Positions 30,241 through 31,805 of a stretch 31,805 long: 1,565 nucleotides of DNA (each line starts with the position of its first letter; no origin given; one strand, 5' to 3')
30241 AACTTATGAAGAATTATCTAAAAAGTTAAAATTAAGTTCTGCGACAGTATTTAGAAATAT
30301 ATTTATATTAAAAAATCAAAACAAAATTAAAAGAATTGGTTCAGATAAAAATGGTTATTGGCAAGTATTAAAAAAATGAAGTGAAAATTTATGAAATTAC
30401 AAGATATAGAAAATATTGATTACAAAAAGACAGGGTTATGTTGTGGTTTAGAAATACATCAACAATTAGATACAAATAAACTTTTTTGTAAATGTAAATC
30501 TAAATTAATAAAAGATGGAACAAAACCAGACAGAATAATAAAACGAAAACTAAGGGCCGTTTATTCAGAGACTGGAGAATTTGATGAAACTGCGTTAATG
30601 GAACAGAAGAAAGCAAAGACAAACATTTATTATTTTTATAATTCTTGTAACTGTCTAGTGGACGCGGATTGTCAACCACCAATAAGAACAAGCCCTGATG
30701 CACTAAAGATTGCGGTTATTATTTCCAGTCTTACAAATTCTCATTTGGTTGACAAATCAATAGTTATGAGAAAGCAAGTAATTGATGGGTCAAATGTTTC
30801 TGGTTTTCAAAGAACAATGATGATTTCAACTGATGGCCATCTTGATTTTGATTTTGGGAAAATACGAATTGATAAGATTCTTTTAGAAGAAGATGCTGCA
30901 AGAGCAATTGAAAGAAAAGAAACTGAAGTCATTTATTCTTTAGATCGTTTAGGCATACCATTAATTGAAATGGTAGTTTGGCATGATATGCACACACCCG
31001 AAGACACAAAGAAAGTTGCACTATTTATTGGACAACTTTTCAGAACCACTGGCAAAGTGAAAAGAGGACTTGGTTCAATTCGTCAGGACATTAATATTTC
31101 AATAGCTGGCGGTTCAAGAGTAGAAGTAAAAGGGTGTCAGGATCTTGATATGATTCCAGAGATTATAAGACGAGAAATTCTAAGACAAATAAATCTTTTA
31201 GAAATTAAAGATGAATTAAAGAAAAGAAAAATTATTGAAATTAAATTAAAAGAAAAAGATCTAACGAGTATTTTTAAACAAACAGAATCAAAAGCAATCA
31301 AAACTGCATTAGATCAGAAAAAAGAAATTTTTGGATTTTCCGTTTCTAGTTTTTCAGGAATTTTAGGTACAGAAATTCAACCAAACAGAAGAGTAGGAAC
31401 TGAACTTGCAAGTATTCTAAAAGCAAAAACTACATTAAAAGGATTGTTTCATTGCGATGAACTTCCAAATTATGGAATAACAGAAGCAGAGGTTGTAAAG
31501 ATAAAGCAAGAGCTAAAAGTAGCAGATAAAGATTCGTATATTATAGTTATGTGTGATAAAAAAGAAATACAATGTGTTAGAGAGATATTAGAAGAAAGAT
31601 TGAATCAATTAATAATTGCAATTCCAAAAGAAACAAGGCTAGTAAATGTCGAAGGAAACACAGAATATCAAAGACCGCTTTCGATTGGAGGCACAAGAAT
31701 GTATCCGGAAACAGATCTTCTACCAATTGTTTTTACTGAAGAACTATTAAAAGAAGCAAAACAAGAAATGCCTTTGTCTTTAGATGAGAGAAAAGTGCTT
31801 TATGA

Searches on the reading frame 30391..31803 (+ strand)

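Call 45: search_protein_families(library=pfam, proteins=[window:30391-31803:+], max_evalue=0.1)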
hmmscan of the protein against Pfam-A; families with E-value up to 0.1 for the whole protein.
window:30391-31803:+ (471 aa): 2 families
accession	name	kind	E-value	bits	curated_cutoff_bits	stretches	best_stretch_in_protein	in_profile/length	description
PF02934.20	GatB_N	-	1e-50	172.9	23.4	1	17-453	2-276/277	GatB/GatE catalytic domain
PF02938.19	GAD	-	1.2e-06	29.1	23.4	1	303-390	1-88/95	GAD domain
